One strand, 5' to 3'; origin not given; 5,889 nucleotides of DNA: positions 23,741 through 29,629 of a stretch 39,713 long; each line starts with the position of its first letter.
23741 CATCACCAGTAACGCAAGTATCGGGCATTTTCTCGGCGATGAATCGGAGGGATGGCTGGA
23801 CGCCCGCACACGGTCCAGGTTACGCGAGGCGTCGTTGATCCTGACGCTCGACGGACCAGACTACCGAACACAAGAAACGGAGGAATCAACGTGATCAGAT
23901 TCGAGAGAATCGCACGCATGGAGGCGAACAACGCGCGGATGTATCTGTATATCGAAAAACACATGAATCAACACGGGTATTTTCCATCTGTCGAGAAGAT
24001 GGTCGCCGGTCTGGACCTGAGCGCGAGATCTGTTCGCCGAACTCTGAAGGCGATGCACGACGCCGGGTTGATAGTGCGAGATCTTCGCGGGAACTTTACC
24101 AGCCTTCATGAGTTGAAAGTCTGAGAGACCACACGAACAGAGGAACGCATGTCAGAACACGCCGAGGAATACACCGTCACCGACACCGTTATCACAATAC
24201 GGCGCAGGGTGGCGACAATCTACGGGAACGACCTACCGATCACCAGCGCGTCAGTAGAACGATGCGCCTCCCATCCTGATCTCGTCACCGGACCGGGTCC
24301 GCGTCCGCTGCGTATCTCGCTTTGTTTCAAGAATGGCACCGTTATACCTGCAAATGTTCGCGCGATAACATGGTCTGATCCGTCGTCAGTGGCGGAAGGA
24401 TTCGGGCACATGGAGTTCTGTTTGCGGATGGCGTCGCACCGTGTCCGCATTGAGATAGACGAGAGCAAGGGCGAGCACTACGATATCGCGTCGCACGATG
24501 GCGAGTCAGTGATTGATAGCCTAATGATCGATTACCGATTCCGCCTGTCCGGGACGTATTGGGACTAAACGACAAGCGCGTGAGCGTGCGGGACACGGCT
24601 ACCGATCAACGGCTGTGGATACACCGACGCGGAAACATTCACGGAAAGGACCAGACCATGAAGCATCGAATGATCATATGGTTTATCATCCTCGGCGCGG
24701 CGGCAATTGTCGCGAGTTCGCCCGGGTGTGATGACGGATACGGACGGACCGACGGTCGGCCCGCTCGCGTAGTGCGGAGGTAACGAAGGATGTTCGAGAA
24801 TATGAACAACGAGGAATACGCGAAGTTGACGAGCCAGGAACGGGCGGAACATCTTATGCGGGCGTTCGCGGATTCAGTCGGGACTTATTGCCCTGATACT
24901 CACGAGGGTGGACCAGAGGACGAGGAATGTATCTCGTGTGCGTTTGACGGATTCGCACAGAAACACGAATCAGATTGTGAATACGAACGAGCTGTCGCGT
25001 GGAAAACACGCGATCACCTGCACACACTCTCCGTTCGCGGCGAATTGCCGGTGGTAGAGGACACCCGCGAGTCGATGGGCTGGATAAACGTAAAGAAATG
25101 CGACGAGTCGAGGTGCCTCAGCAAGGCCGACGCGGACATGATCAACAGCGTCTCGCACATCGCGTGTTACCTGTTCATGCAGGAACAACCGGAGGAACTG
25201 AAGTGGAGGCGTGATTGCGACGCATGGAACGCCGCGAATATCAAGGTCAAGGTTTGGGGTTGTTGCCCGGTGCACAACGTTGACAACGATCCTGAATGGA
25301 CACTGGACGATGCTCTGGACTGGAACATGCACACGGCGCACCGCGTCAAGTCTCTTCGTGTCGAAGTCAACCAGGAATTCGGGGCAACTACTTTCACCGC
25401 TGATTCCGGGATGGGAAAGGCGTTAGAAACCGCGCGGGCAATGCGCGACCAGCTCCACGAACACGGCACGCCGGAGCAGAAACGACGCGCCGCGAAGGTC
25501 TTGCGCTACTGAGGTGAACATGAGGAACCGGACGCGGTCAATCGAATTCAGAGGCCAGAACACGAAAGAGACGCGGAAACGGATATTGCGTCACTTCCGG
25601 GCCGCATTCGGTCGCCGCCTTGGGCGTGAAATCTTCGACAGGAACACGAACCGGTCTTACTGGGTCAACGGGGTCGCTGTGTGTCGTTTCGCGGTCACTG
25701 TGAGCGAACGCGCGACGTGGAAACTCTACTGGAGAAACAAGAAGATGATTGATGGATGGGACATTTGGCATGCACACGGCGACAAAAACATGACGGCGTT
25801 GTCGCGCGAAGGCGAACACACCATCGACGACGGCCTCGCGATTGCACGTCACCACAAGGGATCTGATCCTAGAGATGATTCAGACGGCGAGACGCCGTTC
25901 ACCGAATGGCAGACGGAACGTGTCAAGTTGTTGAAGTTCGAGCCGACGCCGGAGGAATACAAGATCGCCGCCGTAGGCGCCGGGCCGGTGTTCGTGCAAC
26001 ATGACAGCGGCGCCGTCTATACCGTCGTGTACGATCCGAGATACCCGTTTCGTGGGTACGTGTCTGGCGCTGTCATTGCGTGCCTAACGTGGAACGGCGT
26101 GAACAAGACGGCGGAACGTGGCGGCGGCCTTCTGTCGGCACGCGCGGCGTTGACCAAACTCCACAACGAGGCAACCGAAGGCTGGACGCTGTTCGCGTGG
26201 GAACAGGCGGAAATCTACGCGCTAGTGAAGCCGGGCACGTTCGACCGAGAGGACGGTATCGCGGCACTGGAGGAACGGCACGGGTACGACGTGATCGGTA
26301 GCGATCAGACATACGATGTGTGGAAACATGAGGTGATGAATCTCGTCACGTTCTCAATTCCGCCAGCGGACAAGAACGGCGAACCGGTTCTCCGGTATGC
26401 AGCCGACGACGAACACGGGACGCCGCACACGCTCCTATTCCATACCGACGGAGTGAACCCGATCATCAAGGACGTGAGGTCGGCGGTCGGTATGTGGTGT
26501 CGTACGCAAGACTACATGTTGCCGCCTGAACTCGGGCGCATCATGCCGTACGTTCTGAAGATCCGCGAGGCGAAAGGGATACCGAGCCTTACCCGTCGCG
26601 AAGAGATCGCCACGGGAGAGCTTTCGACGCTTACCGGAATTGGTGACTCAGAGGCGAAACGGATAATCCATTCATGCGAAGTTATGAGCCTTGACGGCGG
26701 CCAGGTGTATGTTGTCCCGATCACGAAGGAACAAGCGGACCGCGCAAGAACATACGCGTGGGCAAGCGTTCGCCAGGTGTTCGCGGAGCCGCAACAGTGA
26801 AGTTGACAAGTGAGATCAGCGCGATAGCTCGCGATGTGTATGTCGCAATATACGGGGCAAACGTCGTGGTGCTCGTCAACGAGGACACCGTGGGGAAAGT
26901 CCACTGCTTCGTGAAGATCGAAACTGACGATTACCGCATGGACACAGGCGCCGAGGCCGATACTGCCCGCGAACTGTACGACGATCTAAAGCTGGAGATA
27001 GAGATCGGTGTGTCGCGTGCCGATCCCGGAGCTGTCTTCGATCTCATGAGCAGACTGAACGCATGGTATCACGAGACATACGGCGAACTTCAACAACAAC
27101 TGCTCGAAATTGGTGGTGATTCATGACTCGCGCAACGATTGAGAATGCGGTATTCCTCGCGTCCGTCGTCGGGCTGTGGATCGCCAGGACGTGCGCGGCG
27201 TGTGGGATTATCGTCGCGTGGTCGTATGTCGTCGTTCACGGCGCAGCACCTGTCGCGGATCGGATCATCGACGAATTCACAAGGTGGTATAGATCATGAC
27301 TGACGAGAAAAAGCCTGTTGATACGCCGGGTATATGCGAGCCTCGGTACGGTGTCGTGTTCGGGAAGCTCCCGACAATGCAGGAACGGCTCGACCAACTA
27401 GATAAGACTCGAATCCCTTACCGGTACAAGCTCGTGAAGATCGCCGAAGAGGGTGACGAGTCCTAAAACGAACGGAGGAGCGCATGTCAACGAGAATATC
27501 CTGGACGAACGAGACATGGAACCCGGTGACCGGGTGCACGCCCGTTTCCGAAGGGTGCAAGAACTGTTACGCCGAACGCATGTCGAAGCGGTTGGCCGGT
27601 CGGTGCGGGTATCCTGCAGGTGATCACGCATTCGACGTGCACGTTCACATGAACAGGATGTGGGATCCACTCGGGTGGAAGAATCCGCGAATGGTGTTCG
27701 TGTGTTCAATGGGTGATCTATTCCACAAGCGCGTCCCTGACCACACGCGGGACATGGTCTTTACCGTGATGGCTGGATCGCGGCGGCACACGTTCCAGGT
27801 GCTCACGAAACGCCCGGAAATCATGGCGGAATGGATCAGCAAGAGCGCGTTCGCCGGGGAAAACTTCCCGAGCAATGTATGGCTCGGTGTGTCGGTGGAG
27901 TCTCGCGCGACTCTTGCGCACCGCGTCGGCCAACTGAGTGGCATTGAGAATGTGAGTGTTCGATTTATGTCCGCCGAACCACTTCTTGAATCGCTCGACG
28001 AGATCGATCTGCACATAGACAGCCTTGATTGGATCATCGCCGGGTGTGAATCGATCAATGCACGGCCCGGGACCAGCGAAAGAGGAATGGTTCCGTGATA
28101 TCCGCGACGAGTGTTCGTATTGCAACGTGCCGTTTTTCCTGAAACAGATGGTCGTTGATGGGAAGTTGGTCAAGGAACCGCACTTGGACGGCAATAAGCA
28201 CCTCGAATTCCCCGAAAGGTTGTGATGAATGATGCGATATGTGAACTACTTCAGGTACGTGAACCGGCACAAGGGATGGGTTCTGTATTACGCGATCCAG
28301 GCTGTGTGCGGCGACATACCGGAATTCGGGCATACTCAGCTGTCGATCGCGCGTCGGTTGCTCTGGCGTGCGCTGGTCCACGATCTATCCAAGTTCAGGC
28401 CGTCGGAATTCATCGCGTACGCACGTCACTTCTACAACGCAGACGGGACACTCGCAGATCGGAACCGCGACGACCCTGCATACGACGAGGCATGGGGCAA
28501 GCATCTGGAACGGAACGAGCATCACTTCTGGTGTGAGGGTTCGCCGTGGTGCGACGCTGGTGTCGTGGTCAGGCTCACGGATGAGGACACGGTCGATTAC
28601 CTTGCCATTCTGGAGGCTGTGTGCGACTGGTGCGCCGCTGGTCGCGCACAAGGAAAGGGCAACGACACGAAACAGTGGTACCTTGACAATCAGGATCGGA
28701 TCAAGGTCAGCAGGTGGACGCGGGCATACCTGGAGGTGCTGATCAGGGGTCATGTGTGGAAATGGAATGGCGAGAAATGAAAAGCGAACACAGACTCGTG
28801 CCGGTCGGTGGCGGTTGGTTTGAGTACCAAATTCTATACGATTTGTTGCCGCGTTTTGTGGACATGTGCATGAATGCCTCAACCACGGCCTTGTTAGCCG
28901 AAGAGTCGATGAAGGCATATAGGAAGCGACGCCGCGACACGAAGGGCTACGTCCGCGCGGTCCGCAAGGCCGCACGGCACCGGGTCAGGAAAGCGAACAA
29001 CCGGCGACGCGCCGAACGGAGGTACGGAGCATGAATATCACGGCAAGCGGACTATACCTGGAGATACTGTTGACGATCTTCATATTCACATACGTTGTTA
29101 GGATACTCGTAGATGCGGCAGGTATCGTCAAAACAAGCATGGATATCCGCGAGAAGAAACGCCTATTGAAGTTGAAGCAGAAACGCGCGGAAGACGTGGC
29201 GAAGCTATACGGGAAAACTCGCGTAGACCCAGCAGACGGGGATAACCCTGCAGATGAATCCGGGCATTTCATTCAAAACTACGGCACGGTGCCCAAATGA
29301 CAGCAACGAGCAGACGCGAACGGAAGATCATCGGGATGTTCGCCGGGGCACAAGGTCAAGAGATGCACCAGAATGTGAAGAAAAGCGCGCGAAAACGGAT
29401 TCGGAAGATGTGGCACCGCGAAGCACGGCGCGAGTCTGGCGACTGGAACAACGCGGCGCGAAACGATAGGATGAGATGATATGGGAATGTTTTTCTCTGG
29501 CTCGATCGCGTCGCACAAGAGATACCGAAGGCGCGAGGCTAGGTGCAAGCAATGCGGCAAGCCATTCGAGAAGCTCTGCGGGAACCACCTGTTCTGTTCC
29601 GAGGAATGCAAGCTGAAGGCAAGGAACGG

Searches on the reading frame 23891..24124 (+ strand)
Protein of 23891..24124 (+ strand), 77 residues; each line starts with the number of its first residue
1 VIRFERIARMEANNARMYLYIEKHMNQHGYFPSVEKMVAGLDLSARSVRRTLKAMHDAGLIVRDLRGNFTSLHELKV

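Call 66: search_protein_families(library=ncbifam, proteins=[window:23891-24124:+], max_evalue=0.1)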
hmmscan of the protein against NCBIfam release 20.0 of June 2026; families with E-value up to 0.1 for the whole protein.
window:23891-24124:+ (77 aa): 7 families
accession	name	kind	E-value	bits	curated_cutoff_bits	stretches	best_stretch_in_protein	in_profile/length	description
TIGR00498.1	lexA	equivalog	0.00038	20.1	110.95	1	16-64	10-59/203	transcriptional repressor LexA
NF041397.1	TranRegGlpR_Halo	equivalog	0.029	14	300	1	32-64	20-52/253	HTH-type transcriptional regulator GlpR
NF011575.0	PRK14999.1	equivalog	0.04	13.2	424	1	26-68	31-72/241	histidine utilization repressor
NF033788.1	HTH_metalloreg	subfamily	0.043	13.6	55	1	33-69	27-63/77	metalloregulator ArsR/SmtB family transcription factor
NF040939.2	trans_reg_lrs14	equivalog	0.062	13.4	90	1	33-64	38-69/103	Lrs14 family HTH-type transcriptional regulator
NF053606.1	Sta1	subfamily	0.089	12.9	80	0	32-64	35-67/100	Sta1 family transcriptional regulator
TIGR02404.1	trehalos_R_Bsub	equivalog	0.092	12.4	211.95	0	22-63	14-56/233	trehalose operon repressor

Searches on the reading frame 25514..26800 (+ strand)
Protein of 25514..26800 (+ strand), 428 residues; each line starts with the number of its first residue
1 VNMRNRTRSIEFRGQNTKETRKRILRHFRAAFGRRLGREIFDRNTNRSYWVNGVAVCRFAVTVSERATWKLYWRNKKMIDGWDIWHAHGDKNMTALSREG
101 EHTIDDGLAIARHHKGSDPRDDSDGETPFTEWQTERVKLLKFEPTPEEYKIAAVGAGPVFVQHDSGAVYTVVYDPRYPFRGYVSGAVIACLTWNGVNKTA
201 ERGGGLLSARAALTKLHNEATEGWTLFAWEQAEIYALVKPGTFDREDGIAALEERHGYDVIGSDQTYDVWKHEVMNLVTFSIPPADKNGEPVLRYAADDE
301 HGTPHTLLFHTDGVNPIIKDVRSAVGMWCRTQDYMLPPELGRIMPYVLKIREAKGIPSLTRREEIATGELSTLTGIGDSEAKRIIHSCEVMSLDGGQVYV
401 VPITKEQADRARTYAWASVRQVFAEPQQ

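Call 12: search_protein_families(library=pfam, proteins=[window:25514-26800:+], max_evalue=0.05)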
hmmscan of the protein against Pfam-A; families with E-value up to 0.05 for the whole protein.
window:25514-26800:+ (428 aa): 1 family
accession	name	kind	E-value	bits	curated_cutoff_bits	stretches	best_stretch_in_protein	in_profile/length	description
PF14520.12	HHH_5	-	0.035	15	27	0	347-385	15-52/57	Helix-hairpin-helix domain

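Call 13: search_protein_families(library=phrogs, proteins=[window:25514-26800:+], max_evalue=0.05)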
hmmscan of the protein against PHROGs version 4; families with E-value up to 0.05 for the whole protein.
window:25514-26800:+ (428 aa): 0 families

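Call 66: search_protein_families(library=ncbifam, proteins=[window:25514-26800:+], max_evalue=0.1)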
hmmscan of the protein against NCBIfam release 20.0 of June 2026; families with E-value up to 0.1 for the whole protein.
window:25514-26800:+ (428 aa): 0 families

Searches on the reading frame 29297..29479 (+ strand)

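Call 31: search_protein_families(library=pfam, proteins=[window:29297-29479:+], max_evalue=0.05)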
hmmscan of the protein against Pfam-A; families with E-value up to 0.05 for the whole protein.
window:29297-29479:+ (60 aa): 1 family
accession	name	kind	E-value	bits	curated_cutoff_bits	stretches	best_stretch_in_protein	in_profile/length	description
PF20917.2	AsnRS_N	-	0.039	14.8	27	1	19-48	30-58/91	Asparaginal-tRNA synthetase, N-terminal domain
